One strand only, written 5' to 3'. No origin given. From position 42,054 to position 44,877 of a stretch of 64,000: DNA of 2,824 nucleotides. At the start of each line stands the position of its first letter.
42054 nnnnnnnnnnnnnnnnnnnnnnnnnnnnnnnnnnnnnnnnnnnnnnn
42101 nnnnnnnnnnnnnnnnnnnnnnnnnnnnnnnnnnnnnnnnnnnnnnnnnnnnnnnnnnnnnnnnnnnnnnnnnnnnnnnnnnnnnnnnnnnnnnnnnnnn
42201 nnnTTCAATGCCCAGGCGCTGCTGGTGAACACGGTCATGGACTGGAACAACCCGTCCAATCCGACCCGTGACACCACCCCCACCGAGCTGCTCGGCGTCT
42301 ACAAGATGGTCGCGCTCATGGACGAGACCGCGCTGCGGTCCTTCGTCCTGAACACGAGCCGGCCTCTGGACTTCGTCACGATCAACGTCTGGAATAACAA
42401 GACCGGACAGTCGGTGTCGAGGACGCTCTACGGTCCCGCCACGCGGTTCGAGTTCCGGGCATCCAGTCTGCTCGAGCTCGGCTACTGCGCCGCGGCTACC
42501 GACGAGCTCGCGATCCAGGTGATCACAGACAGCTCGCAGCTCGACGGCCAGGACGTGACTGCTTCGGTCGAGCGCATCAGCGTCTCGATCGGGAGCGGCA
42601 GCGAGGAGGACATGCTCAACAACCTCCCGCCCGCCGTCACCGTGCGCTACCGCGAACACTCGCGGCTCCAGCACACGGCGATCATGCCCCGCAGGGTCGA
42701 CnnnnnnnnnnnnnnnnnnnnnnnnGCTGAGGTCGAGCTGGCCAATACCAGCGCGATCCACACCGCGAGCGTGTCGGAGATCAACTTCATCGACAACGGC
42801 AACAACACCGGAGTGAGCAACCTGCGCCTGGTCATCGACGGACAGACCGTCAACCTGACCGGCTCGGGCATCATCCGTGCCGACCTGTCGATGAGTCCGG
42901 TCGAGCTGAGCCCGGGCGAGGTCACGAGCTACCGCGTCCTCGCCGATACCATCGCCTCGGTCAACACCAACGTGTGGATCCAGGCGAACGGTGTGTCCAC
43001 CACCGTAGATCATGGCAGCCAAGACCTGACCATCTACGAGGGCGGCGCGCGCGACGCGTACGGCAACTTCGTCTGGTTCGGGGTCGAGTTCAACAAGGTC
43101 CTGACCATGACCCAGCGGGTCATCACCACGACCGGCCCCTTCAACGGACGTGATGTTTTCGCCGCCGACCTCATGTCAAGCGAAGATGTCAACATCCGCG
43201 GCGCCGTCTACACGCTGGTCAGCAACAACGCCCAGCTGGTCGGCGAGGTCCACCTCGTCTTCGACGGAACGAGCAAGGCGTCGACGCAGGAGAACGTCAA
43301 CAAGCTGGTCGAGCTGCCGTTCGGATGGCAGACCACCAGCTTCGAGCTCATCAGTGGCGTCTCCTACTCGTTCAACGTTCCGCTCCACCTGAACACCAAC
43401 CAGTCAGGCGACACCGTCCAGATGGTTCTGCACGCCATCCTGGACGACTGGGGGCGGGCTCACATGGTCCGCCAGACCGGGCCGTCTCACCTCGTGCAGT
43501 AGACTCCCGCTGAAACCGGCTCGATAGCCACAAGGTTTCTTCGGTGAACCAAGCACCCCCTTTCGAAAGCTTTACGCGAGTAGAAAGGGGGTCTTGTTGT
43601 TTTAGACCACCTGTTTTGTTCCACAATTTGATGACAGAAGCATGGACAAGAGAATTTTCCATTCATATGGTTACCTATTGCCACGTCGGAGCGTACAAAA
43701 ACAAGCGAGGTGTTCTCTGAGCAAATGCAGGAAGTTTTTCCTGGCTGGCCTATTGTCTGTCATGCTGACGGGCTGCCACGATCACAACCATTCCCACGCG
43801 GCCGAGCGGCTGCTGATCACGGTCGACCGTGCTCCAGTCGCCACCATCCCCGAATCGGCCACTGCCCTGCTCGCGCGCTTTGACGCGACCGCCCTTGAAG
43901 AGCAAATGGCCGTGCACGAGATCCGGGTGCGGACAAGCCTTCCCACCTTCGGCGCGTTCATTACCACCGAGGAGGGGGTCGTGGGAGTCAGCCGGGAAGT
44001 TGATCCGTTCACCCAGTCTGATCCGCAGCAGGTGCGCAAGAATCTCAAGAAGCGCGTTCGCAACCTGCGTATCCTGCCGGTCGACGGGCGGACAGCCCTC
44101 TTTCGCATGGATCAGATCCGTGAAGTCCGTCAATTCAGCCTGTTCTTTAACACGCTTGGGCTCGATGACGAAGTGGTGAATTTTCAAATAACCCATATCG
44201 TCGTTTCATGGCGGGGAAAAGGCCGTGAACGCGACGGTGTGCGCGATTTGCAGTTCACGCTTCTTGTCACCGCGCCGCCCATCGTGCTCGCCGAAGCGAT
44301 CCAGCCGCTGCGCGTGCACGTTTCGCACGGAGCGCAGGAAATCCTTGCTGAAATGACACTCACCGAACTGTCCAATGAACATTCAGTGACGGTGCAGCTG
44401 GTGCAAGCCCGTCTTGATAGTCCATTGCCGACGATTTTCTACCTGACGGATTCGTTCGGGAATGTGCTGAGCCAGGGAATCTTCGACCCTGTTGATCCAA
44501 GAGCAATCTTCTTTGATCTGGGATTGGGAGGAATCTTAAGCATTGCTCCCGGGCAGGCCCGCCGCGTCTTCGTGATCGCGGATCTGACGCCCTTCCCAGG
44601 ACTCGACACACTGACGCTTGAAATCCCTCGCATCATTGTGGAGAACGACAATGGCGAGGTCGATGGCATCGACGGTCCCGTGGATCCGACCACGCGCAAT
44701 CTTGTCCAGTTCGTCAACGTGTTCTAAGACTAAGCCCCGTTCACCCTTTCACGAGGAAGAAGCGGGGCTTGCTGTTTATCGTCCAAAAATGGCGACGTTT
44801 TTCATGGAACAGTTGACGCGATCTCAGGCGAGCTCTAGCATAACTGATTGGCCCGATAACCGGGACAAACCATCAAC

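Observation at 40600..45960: High-GC four-gene island with its own promoter encoding lipoproteins (a PPC-like domain lipoprotein plus tandem paralogs)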

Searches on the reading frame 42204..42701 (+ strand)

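Call 81: search_protein_families(library=pfam, proteins=[window:42204-42701:+], max_evalue=10)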
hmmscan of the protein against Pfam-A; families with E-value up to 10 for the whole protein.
window:42204-42701:+ (166 aa): 1 family
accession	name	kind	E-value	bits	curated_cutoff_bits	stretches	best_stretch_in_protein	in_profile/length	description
PF11378.13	DUF3181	-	0.0063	17.2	23.2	1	105-146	38-79/90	Protein of unknown function (DUF3181)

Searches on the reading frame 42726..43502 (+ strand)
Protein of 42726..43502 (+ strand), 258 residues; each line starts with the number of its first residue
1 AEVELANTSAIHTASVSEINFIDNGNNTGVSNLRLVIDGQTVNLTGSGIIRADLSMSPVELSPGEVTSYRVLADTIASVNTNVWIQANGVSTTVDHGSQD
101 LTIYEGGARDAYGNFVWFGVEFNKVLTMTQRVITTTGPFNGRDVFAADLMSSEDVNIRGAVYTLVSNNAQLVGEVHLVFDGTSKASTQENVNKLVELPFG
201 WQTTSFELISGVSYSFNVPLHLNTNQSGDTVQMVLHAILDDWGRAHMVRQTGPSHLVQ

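Call 85: find_related_loci(query=A5, collection=metagenome_contigs, flank=10000)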
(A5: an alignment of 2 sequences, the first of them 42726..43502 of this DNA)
Query A5 (258 aa) in metagenome_contigs; peptide patterns used: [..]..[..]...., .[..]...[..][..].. (x = any residue, [..] = any of these).
446 stretches matched a pattern, but none encodes a relative of the query by tblastn (E <= 1e-3).

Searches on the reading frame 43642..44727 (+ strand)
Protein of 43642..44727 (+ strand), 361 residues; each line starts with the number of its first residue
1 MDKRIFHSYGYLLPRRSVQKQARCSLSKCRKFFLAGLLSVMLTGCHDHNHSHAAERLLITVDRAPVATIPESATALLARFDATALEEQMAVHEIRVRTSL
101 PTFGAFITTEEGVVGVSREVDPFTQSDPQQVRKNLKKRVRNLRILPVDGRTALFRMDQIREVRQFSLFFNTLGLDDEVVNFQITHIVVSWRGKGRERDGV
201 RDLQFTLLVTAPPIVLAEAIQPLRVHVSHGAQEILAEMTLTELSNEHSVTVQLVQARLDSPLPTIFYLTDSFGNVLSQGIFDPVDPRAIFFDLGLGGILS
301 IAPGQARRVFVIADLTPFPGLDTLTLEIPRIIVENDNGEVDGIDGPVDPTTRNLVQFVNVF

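Call 3: search_protein_families(library=pfam, proteins=[window:43642-44727:+], max_evalue=1)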
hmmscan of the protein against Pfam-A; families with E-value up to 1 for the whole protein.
window:43642-44727:+ (361 aa): 0 families

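Call 4: search_protein_families(library=ncbifam, proteins=[window:43642-44727:+], max_evalue=1)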
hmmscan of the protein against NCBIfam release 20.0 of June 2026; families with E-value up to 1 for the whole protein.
window:43642-44727:+ (361 aa): 0 families

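Call 7: find_encoding_contigs(protein=window:43642-44727:+, flank=10000, max_places=6)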
Protein window:43642-44727:+ (361 aa): no gene with exactly this product is on record in the collection.

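Call 14: find_homologous_proteins(query=A1)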
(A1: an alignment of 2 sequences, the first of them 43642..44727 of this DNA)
Query A1 (2 sequences) (361 aa, profile of the alignment): 2 proteins with E <= 0.001 among 8000 candidates.
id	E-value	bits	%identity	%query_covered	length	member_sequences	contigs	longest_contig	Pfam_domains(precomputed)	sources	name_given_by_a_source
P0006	2.6e-201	686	59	89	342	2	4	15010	-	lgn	-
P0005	9.6e-197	671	100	89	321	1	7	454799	-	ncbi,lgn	-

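Call 58: find_related_loci(query=A1, collection=viral_contigs, flank=5000)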
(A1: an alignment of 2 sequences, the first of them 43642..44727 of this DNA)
Query A1 (361 aa) in viral_contigs; peptide patterns used: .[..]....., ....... (x = any residue, [..] = any of these).
258 stretches matched a pattern, but none encodes a relative of the query by tblastn (E <= 1e-3).

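Call 62: search_protein_families(library=phrogs, proteins=[window:43642-44727:+], max_evalue=0.1)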
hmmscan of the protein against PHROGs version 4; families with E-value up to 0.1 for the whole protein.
window:43642-44727:+ (361 aa): 0 families

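Call 63: search_protein_families(library=padloc, proteins=[window:43642-44727:+], max_evalue=0.1)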
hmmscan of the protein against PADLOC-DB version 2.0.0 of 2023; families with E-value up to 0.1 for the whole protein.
window:43642-44727:+ (361 aa): 0 families
